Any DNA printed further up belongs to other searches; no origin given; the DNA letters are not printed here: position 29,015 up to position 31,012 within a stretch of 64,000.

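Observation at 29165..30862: DsrL-type NAD(P)H oxidoreductase co-resident with DsrD in the same dsr operon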

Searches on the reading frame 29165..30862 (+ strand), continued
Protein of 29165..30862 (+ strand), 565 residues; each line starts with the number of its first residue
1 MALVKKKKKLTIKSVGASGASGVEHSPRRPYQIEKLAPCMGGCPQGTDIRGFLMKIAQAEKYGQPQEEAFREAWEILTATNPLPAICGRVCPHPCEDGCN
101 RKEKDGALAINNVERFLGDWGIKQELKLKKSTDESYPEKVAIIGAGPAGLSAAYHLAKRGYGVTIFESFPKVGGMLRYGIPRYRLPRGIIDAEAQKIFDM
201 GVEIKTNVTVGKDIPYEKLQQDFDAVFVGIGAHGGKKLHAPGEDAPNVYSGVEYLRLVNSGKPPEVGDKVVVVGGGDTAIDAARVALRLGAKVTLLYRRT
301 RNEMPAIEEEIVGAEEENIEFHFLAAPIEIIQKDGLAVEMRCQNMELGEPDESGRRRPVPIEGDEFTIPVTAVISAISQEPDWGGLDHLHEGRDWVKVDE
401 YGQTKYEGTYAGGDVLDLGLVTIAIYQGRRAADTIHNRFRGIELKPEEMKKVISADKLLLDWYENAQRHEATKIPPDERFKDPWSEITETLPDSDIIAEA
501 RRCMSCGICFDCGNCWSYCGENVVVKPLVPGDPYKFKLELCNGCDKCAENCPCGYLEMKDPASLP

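Call 52: search_solved_structures(query=window:29165-30859:+, max_evalue=1e-80, show_alignments=5)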
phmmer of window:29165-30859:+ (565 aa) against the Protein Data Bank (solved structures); distinct sequences matched with E-value up to 1e-80: 5.
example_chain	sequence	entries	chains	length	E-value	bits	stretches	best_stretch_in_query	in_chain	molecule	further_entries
9bov_A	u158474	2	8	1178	3.6e-117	395.5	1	37-519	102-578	Molybdopterin oxidoreductase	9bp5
9n5u_A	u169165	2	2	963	1.2e-103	350.8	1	36-515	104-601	NfnA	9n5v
8oh5_C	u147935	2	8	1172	2.2e-90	307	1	37-515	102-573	Formate dehydrogenase-O, major subunit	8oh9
4ylf_B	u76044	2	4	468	1.5e-88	301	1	37-441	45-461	Dihydropyrimidine dehydrogenase subunit A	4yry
5jca_L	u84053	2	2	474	1.9e-88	300.7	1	35-437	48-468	NADH-dependent Ferredoxin:NADP Oxidoreductase (NfnI) subunit alpha | NADH-dependent Ferredoxin:NADP Oxidoreductase subunit alpha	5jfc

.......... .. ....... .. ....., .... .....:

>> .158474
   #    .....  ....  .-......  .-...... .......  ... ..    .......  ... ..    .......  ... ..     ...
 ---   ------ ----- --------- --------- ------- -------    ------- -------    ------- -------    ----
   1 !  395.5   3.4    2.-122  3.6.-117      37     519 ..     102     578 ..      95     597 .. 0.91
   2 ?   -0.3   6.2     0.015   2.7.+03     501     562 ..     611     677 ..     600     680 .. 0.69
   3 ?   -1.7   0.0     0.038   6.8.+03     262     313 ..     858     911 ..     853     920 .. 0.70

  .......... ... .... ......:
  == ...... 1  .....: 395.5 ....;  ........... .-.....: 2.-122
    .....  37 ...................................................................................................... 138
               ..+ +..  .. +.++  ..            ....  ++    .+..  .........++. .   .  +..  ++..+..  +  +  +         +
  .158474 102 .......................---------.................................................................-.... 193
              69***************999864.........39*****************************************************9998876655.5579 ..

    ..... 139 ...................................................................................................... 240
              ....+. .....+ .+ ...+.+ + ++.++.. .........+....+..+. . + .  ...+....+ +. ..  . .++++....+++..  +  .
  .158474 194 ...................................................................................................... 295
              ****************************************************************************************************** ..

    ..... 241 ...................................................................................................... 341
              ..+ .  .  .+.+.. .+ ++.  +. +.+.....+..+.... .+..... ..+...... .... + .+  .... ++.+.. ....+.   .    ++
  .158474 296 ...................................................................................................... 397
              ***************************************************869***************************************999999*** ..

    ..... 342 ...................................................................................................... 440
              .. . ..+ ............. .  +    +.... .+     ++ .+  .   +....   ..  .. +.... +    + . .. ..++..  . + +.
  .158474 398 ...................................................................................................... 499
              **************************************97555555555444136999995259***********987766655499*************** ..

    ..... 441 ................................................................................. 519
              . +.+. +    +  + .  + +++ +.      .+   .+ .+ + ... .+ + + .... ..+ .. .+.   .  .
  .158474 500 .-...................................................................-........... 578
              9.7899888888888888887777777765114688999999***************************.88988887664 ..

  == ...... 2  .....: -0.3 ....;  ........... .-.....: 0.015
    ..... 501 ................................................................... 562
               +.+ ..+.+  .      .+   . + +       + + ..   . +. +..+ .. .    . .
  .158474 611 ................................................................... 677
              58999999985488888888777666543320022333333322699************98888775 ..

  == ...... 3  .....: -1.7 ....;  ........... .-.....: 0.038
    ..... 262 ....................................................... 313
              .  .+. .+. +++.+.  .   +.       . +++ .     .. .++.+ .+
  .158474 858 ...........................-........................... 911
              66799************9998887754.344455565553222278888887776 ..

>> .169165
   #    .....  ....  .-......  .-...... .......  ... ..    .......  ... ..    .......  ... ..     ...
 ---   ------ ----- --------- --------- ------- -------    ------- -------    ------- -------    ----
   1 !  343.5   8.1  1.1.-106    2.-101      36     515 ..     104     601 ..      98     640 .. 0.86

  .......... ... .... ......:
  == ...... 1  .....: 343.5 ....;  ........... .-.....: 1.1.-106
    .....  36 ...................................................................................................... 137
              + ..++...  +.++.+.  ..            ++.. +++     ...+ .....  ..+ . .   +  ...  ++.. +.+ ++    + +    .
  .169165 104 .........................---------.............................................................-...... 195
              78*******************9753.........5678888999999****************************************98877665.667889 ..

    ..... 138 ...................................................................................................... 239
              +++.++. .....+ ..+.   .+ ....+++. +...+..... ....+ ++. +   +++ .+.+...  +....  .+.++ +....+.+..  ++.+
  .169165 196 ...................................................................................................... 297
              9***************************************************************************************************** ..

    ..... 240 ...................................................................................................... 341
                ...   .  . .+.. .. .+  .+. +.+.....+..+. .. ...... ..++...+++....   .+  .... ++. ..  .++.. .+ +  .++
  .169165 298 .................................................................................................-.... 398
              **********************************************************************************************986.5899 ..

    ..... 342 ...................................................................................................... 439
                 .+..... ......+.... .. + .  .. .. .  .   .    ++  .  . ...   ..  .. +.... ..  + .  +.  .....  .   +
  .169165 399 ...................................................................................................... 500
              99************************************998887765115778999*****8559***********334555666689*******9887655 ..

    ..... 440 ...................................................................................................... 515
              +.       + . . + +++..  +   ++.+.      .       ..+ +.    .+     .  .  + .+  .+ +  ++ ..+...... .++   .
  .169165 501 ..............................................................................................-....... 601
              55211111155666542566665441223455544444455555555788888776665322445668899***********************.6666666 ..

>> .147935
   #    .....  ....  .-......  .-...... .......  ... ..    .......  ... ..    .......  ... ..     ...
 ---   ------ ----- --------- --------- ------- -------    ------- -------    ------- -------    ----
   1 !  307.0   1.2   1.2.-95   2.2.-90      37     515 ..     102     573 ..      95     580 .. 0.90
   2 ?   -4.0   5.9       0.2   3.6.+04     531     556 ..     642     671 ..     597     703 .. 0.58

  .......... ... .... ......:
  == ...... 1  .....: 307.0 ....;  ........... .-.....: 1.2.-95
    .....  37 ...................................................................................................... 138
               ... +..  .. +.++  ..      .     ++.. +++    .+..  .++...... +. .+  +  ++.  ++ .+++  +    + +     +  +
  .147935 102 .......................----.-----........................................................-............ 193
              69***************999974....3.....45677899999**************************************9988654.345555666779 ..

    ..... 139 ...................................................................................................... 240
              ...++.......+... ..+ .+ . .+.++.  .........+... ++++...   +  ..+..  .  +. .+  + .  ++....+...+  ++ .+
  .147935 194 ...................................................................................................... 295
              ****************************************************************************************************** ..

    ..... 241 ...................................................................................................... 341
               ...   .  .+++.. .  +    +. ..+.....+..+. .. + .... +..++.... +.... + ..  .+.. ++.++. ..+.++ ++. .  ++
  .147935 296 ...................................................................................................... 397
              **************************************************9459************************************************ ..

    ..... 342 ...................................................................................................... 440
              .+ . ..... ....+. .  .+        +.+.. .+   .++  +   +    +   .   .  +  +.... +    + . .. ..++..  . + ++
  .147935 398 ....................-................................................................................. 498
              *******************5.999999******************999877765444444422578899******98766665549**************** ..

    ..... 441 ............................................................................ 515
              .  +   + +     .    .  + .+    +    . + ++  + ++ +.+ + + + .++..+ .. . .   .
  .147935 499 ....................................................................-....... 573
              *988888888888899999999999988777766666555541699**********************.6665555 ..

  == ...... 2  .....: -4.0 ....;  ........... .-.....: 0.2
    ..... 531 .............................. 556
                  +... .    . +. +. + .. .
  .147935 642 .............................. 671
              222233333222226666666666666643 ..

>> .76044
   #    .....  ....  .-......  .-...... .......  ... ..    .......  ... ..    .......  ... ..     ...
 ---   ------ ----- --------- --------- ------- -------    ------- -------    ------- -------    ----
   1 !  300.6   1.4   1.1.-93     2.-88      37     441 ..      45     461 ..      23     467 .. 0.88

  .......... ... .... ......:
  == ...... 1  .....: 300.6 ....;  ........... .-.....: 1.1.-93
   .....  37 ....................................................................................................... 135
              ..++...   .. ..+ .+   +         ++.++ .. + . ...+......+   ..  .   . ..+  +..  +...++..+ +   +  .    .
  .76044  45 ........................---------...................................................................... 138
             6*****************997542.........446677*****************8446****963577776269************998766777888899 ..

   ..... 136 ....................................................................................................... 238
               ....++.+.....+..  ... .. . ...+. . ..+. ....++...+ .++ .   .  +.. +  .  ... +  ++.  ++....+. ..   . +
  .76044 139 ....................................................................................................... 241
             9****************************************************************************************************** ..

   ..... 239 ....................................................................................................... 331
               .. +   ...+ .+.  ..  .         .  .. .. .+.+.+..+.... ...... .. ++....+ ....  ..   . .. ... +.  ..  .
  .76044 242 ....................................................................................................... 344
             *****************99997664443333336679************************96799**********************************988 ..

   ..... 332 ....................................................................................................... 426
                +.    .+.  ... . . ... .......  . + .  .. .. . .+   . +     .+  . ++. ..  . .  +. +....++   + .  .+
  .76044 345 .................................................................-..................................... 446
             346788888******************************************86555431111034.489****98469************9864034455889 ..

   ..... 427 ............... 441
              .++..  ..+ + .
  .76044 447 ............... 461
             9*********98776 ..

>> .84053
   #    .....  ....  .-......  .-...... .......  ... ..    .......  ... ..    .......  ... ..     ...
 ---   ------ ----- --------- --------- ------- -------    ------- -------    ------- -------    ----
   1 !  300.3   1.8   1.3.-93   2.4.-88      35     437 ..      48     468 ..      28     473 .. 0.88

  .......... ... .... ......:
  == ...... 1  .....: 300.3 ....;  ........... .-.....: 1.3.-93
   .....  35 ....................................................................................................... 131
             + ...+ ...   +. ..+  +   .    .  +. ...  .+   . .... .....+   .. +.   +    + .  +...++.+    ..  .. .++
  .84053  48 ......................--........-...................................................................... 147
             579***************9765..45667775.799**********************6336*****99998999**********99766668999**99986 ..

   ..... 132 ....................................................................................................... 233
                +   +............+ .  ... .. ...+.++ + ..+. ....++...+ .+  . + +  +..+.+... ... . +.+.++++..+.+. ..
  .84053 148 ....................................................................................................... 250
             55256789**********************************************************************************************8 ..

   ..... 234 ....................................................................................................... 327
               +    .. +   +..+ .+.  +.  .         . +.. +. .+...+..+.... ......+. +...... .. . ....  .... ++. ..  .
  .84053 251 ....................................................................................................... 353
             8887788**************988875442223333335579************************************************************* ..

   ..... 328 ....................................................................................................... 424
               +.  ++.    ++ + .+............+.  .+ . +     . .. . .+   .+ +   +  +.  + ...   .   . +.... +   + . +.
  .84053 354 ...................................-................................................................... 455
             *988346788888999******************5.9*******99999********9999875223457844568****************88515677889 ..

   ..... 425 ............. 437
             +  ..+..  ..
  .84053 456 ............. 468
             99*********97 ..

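Call 81: find_encoding_contigs(protein=P0001, flank=1000, max_places=3)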
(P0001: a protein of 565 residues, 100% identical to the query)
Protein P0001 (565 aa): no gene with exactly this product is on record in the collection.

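Call 83: search_dna_similar(query=window:29165-30859:+, collection=plasmids, mode=protein, max_rows=30, max_evalue=1e-30)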
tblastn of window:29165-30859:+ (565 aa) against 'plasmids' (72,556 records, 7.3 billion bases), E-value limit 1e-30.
Records with a match: 127; places in all: 146; records where one place covers at least 80% of the query: 17.
Best place of each record, by identity: <60% 127.
By first word of the organism name: Bacillus 13; Klebsiella 12; Azospirillum 12; Deinococcus 9; Burkholderia 9; Salmonella 7; Mycetohabitans 7; Escherichia 6; Acinetobacter 4; Sinorhizobium 4; and 35 more.
By predicted mobility (MOB-suite, as given by PLSDB): non-mobilizable 104; mobilizable 13; conjugative 10.
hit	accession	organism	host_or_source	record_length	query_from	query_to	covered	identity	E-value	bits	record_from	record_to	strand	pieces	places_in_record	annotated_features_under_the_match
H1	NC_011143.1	Phenylobacterium zucineum HLK1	-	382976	12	558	97%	38.8%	7e-84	293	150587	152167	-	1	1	NAD(P)-binding protein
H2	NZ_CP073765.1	Methylovirgula sp. HY1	soil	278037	28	558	94%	38.5%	6e-83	290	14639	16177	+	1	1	NAD(P)-binding protein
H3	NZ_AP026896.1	Aeromonas caviae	Microbe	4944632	28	561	95%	36.4%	7e-74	263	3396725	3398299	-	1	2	none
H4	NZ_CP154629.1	Acetoanaerobium noterae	cell culture,Sludge of a digestion ...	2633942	37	515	85%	38.0%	7e-78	275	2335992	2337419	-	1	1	none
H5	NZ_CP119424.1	Photobacterium sp. DA100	-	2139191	37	507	83%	37.7%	2e-78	276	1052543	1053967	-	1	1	none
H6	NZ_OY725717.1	Collinsella aerofaciens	-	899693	31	506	84%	36.6%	2e-57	216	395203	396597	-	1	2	NAD(P)-binding protein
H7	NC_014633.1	Ilyobacter polytropus DSM 2926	marine mud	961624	39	440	71%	43.0%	2e-74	265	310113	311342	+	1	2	gltA: NADPH-dependent glutamate synthase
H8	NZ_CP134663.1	Escherichia coli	Larus michahellis,bacteria,cloaca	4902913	36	564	94%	32.4%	7e-47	184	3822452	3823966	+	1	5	none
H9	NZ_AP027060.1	Haliovirga abyssi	-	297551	39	440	71%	42.4%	9e-70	251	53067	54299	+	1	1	gltA: NADPH-dependent glutamate synthase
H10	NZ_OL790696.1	Escherichia coli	-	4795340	36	564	94%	32.1%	9e-46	181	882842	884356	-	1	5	none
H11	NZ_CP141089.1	Escherichia coli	Homo sapiens,Infected Human Urine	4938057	36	564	94%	32.1%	3e-45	179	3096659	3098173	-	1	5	none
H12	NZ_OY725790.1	Parabacteroides distasonis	-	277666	39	441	71%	42.0%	8e-67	243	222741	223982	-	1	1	gltA: NADPH-dependent glutamate synthase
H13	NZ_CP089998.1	Cytobacillus spongiae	sponge,Pure culture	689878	16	483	83%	35.3%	6e-59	219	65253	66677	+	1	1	FAD-dependent oxidoreductase | preA: NAD-dependent dihydropyrimidine dehydrogenase subunit PreA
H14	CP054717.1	Salmonella enterica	-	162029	36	552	92%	31.7%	2e-41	168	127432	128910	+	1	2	ygfK: putative selenate reductase subunit YgfK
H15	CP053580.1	Salmonella enterica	-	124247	36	552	92%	31.7%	2e-41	167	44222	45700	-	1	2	ygfK: putative selenate reductase subunit YgfK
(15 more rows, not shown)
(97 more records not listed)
